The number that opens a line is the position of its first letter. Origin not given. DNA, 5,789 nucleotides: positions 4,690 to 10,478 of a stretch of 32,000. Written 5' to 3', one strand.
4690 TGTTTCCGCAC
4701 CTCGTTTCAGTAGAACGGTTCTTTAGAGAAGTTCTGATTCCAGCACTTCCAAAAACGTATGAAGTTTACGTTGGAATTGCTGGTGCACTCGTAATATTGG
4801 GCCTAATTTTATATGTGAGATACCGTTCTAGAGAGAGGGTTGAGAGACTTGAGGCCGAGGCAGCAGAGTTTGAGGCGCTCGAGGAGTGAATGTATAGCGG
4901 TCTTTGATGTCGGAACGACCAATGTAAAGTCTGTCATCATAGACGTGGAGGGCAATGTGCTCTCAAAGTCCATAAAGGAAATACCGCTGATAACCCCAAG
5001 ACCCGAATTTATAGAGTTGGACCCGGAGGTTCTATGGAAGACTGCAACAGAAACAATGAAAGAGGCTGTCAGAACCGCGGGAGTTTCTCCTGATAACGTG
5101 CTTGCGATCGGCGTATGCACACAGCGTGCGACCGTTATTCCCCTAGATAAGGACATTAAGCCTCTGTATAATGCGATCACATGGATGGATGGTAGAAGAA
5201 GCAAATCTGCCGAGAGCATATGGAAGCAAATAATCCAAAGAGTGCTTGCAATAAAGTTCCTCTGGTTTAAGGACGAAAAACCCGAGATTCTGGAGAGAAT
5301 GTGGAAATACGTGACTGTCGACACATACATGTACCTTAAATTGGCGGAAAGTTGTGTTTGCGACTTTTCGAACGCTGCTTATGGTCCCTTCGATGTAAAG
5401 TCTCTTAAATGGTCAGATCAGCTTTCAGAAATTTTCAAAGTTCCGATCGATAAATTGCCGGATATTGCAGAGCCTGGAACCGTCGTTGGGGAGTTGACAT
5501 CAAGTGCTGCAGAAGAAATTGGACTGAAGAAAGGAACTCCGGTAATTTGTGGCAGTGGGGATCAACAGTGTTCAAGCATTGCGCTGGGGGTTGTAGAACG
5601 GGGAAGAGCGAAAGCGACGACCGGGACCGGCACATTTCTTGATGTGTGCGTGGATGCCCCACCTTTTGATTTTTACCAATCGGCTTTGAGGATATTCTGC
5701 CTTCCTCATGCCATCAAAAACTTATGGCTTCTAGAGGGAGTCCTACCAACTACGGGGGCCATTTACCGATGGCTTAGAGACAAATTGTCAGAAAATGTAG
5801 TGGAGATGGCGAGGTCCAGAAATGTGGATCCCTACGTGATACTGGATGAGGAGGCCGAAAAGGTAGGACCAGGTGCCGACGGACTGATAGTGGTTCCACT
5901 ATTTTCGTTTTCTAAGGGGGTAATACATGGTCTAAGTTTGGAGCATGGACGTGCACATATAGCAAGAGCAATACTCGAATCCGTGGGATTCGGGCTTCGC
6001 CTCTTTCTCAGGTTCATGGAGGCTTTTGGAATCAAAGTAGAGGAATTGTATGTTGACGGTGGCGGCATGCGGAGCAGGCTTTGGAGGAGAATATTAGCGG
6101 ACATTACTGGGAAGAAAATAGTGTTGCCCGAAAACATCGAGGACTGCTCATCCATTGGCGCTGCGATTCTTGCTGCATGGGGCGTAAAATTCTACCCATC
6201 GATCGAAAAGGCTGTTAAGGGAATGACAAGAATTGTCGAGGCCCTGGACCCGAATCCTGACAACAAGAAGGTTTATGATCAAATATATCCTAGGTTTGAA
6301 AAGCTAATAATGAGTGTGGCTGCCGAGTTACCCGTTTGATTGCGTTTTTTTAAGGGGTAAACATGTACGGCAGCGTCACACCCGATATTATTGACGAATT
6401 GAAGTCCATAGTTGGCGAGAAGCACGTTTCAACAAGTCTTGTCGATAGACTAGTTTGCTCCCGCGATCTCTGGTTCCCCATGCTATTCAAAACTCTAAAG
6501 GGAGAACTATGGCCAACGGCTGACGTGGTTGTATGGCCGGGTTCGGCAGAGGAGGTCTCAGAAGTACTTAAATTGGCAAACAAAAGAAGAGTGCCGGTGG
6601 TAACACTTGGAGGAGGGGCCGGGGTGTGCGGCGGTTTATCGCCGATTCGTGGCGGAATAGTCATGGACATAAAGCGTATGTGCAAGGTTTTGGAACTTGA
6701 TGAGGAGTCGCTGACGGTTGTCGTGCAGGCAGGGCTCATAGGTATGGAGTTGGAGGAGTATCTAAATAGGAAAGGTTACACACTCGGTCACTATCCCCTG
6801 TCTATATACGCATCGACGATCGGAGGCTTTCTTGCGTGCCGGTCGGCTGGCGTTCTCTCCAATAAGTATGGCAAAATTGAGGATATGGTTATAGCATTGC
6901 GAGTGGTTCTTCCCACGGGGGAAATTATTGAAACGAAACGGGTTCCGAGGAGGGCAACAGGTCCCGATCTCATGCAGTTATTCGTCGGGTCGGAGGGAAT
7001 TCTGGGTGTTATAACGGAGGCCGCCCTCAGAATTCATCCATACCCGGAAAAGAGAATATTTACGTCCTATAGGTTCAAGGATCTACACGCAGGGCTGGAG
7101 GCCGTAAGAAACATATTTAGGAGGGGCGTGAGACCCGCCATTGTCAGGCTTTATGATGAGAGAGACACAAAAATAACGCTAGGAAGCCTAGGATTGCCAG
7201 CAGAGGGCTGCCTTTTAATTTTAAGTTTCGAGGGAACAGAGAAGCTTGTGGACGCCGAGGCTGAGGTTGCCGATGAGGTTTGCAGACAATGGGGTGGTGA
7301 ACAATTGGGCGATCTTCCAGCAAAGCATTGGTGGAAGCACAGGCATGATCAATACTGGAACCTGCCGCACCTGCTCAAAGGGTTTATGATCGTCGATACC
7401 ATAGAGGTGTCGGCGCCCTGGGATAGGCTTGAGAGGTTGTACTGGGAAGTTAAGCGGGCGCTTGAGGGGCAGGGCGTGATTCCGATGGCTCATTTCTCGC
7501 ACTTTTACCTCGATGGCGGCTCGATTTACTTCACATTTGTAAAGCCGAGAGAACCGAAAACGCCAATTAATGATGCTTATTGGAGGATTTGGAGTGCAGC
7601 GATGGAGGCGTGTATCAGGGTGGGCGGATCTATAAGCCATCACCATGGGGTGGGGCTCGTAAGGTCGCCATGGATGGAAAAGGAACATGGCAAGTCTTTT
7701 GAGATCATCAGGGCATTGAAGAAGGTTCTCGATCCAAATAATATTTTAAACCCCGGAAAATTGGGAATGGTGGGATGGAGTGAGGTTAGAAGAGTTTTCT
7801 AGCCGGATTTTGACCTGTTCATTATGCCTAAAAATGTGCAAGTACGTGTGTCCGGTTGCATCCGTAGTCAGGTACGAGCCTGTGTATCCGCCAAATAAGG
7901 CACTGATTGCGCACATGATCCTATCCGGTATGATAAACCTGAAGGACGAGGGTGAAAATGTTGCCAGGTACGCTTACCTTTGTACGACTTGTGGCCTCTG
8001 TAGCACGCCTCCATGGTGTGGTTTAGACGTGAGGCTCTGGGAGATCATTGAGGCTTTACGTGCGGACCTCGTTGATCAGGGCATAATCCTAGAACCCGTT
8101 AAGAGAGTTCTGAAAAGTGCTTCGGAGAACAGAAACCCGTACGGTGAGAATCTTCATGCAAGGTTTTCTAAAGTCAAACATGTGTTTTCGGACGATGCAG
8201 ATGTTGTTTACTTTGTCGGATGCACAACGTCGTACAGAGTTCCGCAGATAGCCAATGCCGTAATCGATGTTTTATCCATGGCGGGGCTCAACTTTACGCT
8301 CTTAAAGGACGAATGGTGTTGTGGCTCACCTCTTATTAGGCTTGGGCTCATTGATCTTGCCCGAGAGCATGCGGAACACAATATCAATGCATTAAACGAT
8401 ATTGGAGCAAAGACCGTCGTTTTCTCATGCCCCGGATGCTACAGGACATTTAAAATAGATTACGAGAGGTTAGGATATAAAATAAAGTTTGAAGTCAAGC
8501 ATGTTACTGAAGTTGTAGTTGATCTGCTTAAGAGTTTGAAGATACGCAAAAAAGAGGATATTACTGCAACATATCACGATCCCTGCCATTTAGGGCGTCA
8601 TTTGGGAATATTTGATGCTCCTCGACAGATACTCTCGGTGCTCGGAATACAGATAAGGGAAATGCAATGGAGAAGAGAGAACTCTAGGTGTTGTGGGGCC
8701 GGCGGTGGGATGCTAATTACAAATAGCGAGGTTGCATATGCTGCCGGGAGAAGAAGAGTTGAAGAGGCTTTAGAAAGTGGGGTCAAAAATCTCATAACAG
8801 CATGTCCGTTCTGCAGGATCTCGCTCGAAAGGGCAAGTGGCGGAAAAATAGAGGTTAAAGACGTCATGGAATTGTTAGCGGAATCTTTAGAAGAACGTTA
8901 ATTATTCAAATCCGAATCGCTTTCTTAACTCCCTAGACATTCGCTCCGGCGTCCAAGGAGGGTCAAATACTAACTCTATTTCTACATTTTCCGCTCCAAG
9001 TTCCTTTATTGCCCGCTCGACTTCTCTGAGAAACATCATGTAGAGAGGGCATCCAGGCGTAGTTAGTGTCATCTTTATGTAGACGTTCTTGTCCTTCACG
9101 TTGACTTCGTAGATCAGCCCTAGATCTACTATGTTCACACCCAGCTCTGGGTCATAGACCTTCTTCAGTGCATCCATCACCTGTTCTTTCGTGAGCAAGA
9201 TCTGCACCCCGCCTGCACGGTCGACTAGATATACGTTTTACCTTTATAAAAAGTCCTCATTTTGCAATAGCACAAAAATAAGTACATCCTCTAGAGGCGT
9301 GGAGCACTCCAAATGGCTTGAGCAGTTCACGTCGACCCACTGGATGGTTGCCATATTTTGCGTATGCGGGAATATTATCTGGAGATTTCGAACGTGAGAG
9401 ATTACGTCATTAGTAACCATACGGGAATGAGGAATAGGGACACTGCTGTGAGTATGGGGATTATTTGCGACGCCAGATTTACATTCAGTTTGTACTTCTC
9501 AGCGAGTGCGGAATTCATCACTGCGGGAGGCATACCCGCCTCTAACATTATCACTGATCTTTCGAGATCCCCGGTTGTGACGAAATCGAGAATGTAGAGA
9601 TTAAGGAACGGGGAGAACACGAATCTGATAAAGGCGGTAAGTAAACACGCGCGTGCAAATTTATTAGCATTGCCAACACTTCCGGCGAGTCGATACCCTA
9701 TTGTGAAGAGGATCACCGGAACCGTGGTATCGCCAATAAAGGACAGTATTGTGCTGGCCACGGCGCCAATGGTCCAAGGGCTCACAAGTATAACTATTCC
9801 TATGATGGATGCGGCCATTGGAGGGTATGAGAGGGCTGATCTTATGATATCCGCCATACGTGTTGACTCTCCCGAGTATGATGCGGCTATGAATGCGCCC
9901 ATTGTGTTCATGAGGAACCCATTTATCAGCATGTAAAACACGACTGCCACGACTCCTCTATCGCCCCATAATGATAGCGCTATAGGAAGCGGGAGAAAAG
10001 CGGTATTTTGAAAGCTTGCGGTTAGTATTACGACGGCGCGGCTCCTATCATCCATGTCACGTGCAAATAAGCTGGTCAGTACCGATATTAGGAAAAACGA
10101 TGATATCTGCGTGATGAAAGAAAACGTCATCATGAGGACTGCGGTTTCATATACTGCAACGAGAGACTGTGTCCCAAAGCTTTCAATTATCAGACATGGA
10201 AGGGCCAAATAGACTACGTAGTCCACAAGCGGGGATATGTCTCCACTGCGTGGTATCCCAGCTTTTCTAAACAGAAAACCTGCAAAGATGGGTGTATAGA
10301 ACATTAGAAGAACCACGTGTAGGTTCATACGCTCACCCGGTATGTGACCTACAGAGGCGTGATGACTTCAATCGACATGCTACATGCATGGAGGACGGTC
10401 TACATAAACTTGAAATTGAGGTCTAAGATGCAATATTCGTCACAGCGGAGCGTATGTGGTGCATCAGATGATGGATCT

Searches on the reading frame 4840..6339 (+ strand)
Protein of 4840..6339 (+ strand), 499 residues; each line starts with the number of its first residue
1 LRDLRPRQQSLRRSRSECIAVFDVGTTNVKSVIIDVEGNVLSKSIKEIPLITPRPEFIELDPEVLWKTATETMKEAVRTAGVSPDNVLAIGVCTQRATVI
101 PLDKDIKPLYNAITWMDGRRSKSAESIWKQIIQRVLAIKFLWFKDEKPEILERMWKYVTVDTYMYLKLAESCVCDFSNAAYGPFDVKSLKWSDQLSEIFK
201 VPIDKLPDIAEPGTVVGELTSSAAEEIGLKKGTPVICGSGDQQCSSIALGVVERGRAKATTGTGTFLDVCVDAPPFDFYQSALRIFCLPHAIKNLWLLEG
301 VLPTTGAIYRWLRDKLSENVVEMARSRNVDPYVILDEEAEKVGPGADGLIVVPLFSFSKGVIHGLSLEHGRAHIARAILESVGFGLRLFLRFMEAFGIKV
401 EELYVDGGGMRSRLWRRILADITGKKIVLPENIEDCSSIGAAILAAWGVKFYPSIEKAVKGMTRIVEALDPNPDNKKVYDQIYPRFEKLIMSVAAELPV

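Call 4: search_protein_families(library=pfam, proteins=[window:4840-6339:+], max_evalue=0.00001)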
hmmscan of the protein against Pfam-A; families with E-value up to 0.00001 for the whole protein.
window:4840-6339:+ (499 aa): 2 families
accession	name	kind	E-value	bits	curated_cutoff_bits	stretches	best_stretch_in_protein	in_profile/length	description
PF00370.27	FGGY_N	-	2.5e-54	184.9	28.8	1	19-246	2-243/245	FGGY family of carbohydrate kinases, N-terminal domain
PF02782.22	FGGY_C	-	7.9e-29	101.3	27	1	258-448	2-197/198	FGGY family of carbohydrate kinases, C-terminal domain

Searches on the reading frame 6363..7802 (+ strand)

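Call 4: search_protein_families(library=pfam, proteins=[window:6363-7802:+], max_evalue=0.00001)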
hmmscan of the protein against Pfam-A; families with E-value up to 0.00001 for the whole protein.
window:6363-7802:+ (479 aa): 2 families
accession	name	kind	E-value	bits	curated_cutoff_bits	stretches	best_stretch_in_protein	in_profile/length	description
PF02913.24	FAD-oxidase_C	-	1.4e-44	153.2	21.2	1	228-467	2-248/248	FAD linked oxidases, C-terminal domain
PF01565.28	FAD_binding_4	-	2.8e-40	137.6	26.4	1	54-191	2-138/139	FAD binding domain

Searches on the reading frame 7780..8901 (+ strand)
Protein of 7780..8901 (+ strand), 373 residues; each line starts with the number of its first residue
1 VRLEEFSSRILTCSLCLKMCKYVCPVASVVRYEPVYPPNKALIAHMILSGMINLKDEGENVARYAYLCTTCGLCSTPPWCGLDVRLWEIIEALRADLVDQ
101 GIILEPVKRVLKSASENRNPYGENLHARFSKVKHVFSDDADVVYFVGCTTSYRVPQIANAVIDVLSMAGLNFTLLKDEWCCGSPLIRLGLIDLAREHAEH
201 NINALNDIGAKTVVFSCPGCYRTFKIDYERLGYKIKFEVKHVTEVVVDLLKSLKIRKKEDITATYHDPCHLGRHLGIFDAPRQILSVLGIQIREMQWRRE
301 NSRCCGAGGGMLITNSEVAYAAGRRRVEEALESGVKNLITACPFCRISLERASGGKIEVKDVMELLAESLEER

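Call 4: search_protein_families(library=pfam, proteins=[window:7780-8901:+], max_evalue=0.00001)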
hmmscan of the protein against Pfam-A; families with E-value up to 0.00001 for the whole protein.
window:7780-8901:+ (373 aa): 2 families
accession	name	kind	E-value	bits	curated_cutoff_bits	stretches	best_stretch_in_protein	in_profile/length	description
PF02754.22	CCG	-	8.6e-33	112.7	20.6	2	264-349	2-84/85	Cysteine-rich domain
PF13183.11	Fer4_8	-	1.1e-07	32.7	27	1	11-76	3-62/68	4Fe-4S dicluster domain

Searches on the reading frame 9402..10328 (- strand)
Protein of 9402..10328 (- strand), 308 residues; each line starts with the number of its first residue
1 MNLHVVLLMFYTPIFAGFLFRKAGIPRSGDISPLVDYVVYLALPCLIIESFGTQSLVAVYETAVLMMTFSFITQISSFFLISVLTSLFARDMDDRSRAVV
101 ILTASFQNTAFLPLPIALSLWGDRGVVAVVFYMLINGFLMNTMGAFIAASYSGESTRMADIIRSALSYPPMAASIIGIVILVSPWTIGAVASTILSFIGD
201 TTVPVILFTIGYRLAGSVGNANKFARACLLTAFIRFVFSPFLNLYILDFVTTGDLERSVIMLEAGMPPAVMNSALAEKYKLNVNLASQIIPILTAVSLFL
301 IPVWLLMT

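Call 4: search_protein_families(library=pfam, proteins=[window:9402-10328:-], max_evalue=0.00001)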
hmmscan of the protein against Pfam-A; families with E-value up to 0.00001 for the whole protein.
window:9402-10328:- (308 aa): 1 family
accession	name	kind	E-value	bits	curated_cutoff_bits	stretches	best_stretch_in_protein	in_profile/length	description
PF03547.23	Mem_trans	-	3.7e-36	124.9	25.7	1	11-305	10-343/343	Membrane transport protein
